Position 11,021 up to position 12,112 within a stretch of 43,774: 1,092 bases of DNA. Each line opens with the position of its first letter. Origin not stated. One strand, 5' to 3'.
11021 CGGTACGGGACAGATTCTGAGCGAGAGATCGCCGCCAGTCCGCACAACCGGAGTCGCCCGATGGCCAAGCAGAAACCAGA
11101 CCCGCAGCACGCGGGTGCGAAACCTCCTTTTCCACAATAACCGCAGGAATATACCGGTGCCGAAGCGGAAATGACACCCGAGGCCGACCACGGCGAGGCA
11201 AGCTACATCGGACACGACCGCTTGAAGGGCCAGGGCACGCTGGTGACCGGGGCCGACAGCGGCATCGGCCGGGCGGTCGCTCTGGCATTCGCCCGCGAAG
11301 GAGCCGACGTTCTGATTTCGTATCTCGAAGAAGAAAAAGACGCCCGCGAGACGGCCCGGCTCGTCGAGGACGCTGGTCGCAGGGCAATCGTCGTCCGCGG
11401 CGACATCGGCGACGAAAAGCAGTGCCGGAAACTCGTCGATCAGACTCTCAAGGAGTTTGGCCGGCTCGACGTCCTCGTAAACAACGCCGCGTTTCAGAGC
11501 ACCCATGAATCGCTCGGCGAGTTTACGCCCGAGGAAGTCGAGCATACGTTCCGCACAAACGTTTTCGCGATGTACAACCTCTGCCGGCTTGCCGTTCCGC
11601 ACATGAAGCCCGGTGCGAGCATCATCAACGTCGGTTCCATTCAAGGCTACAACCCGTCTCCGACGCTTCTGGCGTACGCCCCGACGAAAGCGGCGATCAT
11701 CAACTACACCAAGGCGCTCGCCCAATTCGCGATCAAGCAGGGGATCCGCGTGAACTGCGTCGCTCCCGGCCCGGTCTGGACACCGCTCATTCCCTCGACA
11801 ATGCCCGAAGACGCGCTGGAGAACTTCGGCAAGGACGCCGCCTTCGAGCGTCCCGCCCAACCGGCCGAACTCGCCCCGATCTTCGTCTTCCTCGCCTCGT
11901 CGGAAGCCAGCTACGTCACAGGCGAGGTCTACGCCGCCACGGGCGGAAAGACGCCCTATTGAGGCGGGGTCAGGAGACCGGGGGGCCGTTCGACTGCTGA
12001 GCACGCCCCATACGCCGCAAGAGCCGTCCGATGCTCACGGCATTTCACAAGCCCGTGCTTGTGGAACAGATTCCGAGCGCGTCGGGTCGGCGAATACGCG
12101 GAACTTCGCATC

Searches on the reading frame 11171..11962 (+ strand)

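Call 8: search_protein_families(library=pfam, proteins=[window:11171-11962:+], max_evalue=0.001)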
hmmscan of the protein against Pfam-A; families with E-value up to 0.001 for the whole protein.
window:11171-11962:+ (263 aa): 4 families
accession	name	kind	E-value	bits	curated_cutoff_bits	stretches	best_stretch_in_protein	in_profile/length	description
PF13561.12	adh_short_C2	-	4e-61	207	27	1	27-260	1-235/236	Enoyl-(Acyl carrier protein) reductase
PF00106.31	adh_short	-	6.7e-50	169.7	26.6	1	24-207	4-187/195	short chain dehydrogenase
PF08659.16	KR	-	1.9e-12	47.9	22.6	1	24-201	4-177/180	KR domain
PF01370.27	Epimerase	-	5.6e-06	26.4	20.9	1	24-163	2-122/240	NAD dependent epimerase/dehydratase family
